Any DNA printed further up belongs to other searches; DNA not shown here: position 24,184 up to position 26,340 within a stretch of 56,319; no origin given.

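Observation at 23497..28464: HD / nucleosidase-fusion / orphan NAD-domain / Nudix operon with a convergent P-loop kinase on an integrase-bounded island: candidate undescribed nucleotide-targeting conflict system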

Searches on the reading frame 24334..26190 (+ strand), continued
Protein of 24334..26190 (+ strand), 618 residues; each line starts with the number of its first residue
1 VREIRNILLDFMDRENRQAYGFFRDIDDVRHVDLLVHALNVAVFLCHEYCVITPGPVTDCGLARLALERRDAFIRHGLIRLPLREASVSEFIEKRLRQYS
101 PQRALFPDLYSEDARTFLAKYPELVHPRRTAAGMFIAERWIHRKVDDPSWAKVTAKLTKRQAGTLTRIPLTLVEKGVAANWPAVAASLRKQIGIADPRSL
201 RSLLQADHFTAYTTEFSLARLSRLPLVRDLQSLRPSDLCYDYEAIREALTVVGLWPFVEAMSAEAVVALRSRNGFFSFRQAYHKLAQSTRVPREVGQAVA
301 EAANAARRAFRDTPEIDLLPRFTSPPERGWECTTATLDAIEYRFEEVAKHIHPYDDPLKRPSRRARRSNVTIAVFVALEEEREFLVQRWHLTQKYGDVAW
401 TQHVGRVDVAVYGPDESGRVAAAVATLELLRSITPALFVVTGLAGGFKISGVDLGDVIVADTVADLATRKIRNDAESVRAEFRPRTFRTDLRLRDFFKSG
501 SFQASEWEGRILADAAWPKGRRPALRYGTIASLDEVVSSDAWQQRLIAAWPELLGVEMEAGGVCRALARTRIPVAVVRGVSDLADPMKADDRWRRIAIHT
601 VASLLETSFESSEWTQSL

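Call 51: search_protein_families(library=ncbifam, proteins=[window:24367-26190:+, L004:8419-8997:+], max_evalue=0.01)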
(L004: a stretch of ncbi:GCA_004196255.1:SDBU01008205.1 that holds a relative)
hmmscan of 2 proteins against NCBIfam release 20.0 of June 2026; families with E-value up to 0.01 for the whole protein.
window:24367-26190:+ (607 aa): 7 families
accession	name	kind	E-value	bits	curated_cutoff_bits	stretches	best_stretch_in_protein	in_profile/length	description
NF004079.0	PRK05584.1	equivalog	5.5e-23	81.7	169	1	360-575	2-202/232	5'-methylthioadenosine/adenosylhomocysteine nucleosidase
TIGR03664.1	fut_nucase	equivalog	1.9e-14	53.9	124.7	1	363-582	3-211/228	futalosine hydrolase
TIGR01704.1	MTA_SAH-Nsdase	equivalog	2.9e-11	43.3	73.8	2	517-574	143-200/229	5'-methylthioadenosine/S-adenosylhomocysteine nucleosidase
TIGR03468.1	HpnG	hypoth_equivalog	8.7e-09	35.2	187.1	1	494-574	84-159/212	hopanoid-associated phosphorylase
NF006087.0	PRK08236.1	equivalog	8.2e-08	32.2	213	1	361-454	7-88/219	futalosine hydrolase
NF011286.0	PRK14697.1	equivalog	0.0033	17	260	0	406-500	51-144/233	bifunctional 5'-methylthioadenosine/S-adenosylhomocysteine nucleosidase/phosphatase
NF004168.0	PRK05634.1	equivalog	0.0093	15.8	129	0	519-590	107-174/185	nucleosidase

L004:8419-8997:+ (192 aa): 0 families

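Call 52: search_protein_families(library=pfam, proteins=[L004:8419-8997:+, L006:7280-7810:+, P0061, P0077, P0127, L016:11839-12759:-, L017:11829-12734:-], max_evalue=1)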
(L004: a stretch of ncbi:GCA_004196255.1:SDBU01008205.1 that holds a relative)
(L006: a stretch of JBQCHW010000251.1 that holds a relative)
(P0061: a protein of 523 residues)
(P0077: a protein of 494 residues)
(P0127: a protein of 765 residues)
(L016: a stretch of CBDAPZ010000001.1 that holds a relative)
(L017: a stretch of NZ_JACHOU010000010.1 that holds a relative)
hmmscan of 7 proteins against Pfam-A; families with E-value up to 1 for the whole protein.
L004:8419-8997:+ (192 aa): 1 family
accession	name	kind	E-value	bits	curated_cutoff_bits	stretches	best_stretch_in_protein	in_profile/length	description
PF11588.13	DUF3243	-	0.19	12.5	27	1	148-188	12-52/79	Protein of unknown function (DUF3243)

L006:7280-7810:+ (176 aa): 1 family
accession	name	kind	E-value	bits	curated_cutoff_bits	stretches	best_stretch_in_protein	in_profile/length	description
PF14359.12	DUF4406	-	0.14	13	22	1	50-130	11-88/91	Domain of unknown function (DUF4406)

P0061 (523 aa): 3 families
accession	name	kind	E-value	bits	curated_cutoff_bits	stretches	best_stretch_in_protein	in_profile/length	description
PF16782.11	SIL1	-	0.067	12.9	35.5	1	390-494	67-168/292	Nucleotide exchange factor SIL1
PF13006.12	Nterm_IS4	-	0.095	13.4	25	1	245-287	52-95/95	Insertion element 4 transposase N-terminal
PF14357.11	DUF4404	-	0.14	13.3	27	1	418-467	3-50/83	Domain of unknown function (DUF4404)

P0077 (494 aa): 1 family
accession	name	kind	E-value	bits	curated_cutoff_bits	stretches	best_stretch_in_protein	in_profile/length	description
PF12121.13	DD_K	-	0.053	13.9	20.9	1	467-479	1-13/22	Dermaseptin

P0127 (765 aa): 1 family
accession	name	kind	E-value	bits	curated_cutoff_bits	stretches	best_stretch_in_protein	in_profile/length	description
PF17853.6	GGDEF_2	-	0.0033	18.1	24.5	0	615-669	35-86/116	GGDEF-like domain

L016:11839-12759:- (306 aa): 1 family
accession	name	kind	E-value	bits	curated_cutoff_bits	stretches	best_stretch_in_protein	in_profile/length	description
PF05066.19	HARE-HTH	-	1.9e-09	38.2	25.9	1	4-77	3-71/71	HB1, ASXL, restriction endonuclease HTH domain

L017:11829-12734:- (301 aa): 1 family
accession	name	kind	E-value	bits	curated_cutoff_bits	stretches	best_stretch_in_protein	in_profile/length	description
PF05066.19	HARE-HTH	-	9e-07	29.6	25.9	1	9-76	8-70/71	HB1, ASXL, restriction endonuclease HTH domain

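Call 56: search_protein_families(library=pfam, alignment_id=A5, max_evalue=0.00001)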
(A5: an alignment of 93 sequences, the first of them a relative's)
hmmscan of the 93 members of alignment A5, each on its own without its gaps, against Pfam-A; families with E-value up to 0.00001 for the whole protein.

A. member 1, L004:357-1454:+ (365 aa): 1 family
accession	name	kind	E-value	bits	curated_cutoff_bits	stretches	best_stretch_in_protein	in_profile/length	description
PF24391.1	HD-CE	-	1.7e-38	133.3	27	1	44-273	3-243/263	HD-CE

B. families by the number of members that match (of 93 scanned): 99 families (the first 25 are shown)
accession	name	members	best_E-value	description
PF01609.27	DDE_Tnp_1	4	5e-17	Transposase DDE domain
PF13546.12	DDE_5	2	1.5e-85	DDE superfamily endonuclease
PF00239.26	Resolvase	2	2.1e-38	Resolvase, N terminal domain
PF07690.21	MFS_1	2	6.7e-27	Major Facilitator Superfamily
PF12833.13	HTH_18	2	9.9e-21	Helix-turn-helix domain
PF13417.12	GST_N_3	2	1.3e-17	Glutathione S-transferase, N-terminal domain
PF13409.12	GST_N_2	2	2.4e-16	Glutathione S-transferase, N-terminal domain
PF13245.12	AAA_19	2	1.9e-15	AAA domain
PF01381.28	HTH_3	2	1.9e-10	Helix-turn-helix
PF13586.12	DDE_Tnp_1_2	2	4.2e-08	Transposase DDE domain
PF02798.26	GST_N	2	2.8e-07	Glutathione S-transferase, N-terminal domain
PF02028.23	BCCT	1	8.5e-178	BCCT, betaine/carnitine/choline family transporter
PF01515.24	PTA_PTB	1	2.4e-104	Phosphate acetyl/butaryl transferase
PF02781.21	G6PD_C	1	1.2e-91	Glucose-6-phosphate dehydrogenase, C-terminal domain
PF00488.27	MutS_V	1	7.2e-86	MutS domain V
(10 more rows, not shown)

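Call 57: search_protein_families(library=padloc, alignment_id=A5, max_evalue=1e-10)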
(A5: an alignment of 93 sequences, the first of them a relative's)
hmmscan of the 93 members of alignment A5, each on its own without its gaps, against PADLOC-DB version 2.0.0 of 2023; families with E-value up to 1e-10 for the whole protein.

A. member 1, L004:357-1454:+ (365 aa): 0 families

B. families by the number of members that match (of 93 scanned): 146 families (the first 25 are shown)
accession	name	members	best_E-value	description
PDLC04135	mad3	2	1e-29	mads_3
PDLC00099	GajA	1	4.5e-211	AAA ATPase domain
PDLC00147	GajB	1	4.3e-183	UrvD helicase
PDLC03977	PD-Lambda-1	1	1.5e-165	-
PDLC03976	PD-Lambda-1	1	3.6e-163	-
PDLC00080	GajA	1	2.3e-157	AAA ATPase domain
PDLC03748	Drt6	1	2.8e-144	DRT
PDLC00096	GajA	1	3e-124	AAA ATPase domain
PDLC04505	PDC-M19A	1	5.7e-116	-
PDLC00091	GajA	1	1.2e-88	AAA ATPase domain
PDLC02179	Drt4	1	3.8e-87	-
PDLC00071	GajA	1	3e-85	AAA ATPase domain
PDLC02177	Drt4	1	1.6e-80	-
PDLC04504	PDC-M19A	1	3.2e-78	-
PDLC00105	GajB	1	3.6e-77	UrvD helicase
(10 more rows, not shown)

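Call 60: find_encoding_contigs(protein=P0081, flank=8000, max_places=3)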
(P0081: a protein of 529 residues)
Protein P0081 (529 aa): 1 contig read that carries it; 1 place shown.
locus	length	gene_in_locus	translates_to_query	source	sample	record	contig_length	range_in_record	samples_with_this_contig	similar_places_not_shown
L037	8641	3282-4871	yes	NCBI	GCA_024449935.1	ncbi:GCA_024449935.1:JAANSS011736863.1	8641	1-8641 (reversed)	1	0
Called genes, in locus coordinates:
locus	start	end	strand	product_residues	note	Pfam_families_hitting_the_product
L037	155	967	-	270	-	-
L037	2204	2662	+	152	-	PF05014:Nuc_deoxyrib_tr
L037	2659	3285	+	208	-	PF13521:AAA_28 (faint), PF01712:dNK, PF02223:Thymidylate_kin (weak), PF13238:AAA_18 (weak)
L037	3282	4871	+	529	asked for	PF10137:CAP12-PCTIR_TIR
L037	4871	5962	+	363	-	PF13238:AAA_18 (faint)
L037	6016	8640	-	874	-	?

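Call 61: find_encoding_contigs(protein=P0154, flank=8000, max_places=3)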
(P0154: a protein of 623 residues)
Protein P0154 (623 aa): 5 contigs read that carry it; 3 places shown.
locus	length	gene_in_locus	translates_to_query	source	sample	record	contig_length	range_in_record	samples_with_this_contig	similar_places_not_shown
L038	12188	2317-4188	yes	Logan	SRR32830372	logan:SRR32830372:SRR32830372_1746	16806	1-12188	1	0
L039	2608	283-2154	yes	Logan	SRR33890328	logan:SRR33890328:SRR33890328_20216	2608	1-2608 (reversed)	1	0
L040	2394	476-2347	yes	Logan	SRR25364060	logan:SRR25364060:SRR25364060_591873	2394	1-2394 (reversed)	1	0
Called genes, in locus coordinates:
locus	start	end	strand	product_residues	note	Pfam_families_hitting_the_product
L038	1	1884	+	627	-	?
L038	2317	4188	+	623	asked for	PF14130:Cap4_nuclease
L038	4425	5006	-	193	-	PF18306:LDcluster4, PF03641:Lysine_decarbox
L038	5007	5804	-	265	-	PF02581:TMP-TENI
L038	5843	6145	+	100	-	-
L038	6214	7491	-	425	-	PF07195:FliD_C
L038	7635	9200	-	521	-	-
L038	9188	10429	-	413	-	-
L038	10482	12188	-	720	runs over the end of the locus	PF00561:Abhydrolase_1, PF00975:Thioesterase, PF12146:Hydrolase_4, PF12697:Abhydrolase_6, PF00282:Pyridoxal_deC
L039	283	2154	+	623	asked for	PF14130:Cap4_nuclease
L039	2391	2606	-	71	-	?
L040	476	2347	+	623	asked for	PF14130:Cap4_nuclease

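Call 69: search_protein_families(library=pfam, proteins=[P0050, P0054, P0055, P0079, P0102, P0106, P0134, P0156, P0093, P0089], max_evalue=0.001)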
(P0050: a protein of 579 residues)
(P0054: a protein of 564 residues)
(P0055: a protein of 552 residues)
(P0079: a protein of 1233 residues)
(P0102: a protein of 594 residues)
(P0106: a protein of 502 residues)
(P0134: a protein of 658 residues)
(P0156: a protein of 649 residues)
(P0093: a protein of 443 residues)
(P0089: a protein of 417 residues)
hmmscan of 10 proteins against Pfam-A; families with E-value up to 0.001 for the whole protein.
P0050 (579 aa): 2 families
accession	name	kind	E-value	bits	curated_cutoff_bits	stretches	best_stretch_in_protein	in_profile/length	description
PF01048.26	PNP_UDP_1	-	3e-20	73.1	25.1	1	332-548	2-204/233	Phosphorylase superfamily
PF13289.12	SIR2_2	-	4.3e-08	33.8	24.5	1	122-222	2-93/141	SIR2-like domain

P0054 (564 aa): 1 family
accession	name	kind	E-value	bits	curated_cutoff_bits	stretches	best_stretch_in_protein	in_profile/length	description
PF01048.26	PNP_UDP_1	-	4.4e-23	82.3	25.1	1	307-546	2-231/233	Phosphorylase superfamily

P0055 (552 aa): 1 family
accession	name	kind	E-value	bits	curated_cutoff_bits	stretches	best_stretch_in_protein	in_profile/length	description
PF01048.26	PNP_UDP_1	-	2.6e-21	76.6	25.1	1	307-543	2-231/233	Phosphorylase superfamily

P0079 (1233 aa): 14 families
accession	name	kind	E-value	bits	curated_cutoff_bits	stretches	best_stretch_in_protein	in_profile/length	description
PF01048.26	PNP_UDP_1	-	6.3e-20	72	25.1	1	9-247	2-232/233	Phosphorylase superfamily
PF00293.34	NUDIX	-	7.7e-13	49.1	21.1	1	1037-1175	2-118/134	NUDIX domain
PF13181.12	TPR_8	-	6.3e-11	42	25.7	0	920-948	5-33/34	Tetratricopeptide repeat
PF13424.12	TPR_12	-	2.6e-09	37.6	30.1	0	883-948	10-77/77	Tetratricopeptide repeat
PF07719.23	TPR_2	-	2.9e-09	36.8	27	0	874-897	6-29/34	Tetratricopeptide repeat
PF13191.12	AAA_16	-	1.7e-08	35.6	32.6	1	278-422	2-162/167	AAA ATPase domain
PF24883.2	NPHP3_N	-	4.6e-07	30.6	24.8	1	287-430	11-164/164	Nephrocystin 3, N-terminal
PF13174.12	TPR_6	-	4.9e-06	27.3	26.3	0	749-771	6-28/33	Tetratricopeptide repeat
PF13401.12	AAA_22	-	1.4e-05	25.8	27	1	294-409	2-99/130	AAA domain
PF05729.18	NACHT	-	0.0001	22.6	26.7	1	301-437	4-138/167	NACHT domain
PF00515.34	TPR_1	-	0.00015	21.9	27.8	0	916-946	1-31/34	Tetratricopeptide repeat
PF13176.12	TPR_7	-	0.00037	20.8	27.9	0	748-772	4-28/36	Tetratricopeptide repeat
PF14559.12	TPR_19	-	0.00047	20.9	25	0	756-810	4-52/68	Tetratricopeptide repeat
PF13428.12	TPR_14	-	0.00062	20.6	23.5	0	787-818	5-37/44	Tetratricopeptide repeat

P0102 (594 aa): 1 family
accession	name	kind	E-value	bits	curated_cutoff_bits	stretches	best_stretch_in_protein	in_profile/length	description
PF01048.26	PNP_UDP_1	-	9.9e-12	45.2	25.1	1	343-577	2-225/233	Phosphorylase superfamily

P0106 (502 aa): 1 family
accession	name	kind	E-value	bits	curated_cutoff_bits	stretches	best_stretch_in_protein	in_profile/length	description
PF01048.26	PNP_UDP_1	-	1.7e-19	70.6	25.1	1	278-494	32-232/233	Phosphorylase superfamily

P0134 (658 aa): 1 family
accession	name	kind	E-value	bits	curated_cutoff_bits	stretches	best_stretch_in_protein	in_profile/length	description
PF01048.26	PNP_UDP_1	-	3.7e-15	56.4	25.1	1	403-645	1-228/233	Phosphorylase superfamily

P0156 (649 aa): 1 family
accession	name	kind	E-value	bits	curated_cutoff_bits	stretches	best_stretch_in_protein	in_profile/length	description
PF01048.26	PNP_UDP_1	-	9.6e-18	64.9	25.1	1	398-634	2-219/233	Phosphorylase superfamily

P0093 (443 aa): 1 family
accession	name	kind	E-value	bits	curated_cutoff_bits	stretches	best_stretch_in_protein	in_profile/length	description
PF01048.26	PNP_UDP_1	-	5.9e-18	65.6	25.1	1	239-433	45-231/233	Phosphorylase superfamily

P0089 (417 aa): 1 family
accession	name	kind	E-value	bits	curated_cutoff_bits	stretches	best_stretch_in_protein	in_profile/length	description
PF01048.26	PNP_UDP_1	-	1.7e-16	60.8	25.1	1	166-390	1-207/233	Phosphorylase superfamily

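Call 75: search_protein_families(library=pfam, alignment_id=A6, max_evalue=0.001)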
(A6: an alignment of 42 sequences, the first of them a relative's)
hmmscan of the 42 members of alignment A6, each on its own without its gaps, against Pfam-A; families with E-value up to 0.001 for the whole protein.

A. member 1, P0061 (523 aa): 0 families

B. families by the number of members that match (of 42 scanned): 17 families
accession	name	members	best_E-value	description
PF01048.26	PNP_UDP_1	11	1.6e-17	Phosphorylase superfamily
PF10137.14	CAP12-PCTIR_TIR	4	5.3e-28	CAP12/Pycsar effector protein, TIR domain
PF13676.11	TIR_2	4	8.3e-20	TIR domain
PF01582.25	TIR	3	3.8e-10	TIR domain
PF19955.5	EAD1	2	4.5e-17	Effector-associated domain 1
PF19960.5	EAD7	2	4.3e-15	Effector-associated domain 7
PF20706.3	GT4-conflict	1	5.5e-111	Family 4 Glycosyltransferase in conflict systems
PF24390.1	PRTase-CE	1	2.2e-39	PRTase-CE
PF14130.12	Cap4_nuclease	1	2.1e-19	Cap4, dsDNA endonuclease domain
PF13692.12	Glyco_trans_1_4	1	5.7e-13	Glycosyl transferases group 1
PF00534.26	Glycos_transf_1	1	4.4e-12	Glycosyl transferases group 1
PF07992.20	Pyr_redox_2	1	2.5e-07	Pyridine nucleotide-disulphide oxidoreductase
PF12770.12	CHAT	1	2.7e-06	CHAT domain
PF01266.30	DAO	1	3.9e-06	FAD dependent oxidoreductase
PF13450.12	NAD_binding_8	1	8.9e-06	NAD(P)-binding Rossmann-like domain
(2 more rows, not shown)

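Call 91: search_protein_families(library=pfam, proteins=[L037:4868-5962:+], max_evalue=0.01)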
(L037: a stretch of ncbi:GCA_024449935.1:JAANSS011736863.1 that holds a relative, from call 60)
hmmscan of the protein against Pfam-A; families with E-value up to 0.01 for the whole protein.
L037:4868-5962:+ (364 aa): 1 family
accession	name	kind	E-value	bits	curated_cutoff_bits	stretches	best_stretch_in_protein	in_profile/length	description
PF13238.12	AAA_18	-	6.2e-06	27.1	29.4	1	9-158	4-116/128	AAA domain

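Call 95: search_solved_structures(query=A8, max_evalue=1)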
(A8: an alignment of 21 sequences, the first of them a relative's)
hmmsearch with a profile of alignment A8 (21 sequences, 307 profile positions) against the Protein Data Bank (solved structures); distinct sequences matched with E-value up to 1: 4.
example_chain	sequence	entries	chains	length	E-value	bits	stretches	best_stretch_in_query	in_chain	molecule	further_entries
4rv1_A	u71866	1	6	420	0.0037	19.8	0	202-268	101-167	Engineered Protein OR497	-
4hxt_A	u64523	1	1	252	0.038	16.5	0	202-267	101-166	De Novo Protein OR329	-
3e57_A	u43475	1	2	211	0.39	13.1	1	141-192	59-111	uncharacterized protein Tm1382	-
4rzp_A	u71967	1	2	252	0.6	12.5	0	194-267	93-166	Engineered Protein OR366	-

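Call 96: search_solved_structures(query=A9, max_evalue=1)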
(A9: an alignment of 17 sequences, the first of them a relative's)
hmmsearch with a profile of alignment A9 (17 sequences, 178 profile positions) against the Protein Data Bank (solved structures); distinct sequences matched with E-value up to 1: 2.
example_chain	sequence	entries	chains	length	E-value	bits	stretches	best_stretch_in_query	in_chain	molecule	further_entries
9g13_A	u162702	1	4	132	0.66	12.6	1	7-46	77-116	VHH H3-2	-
9cq8_C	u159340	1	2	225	0.69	12.6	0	8-45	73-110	anti TCR variable delta 1 Fab heavy chain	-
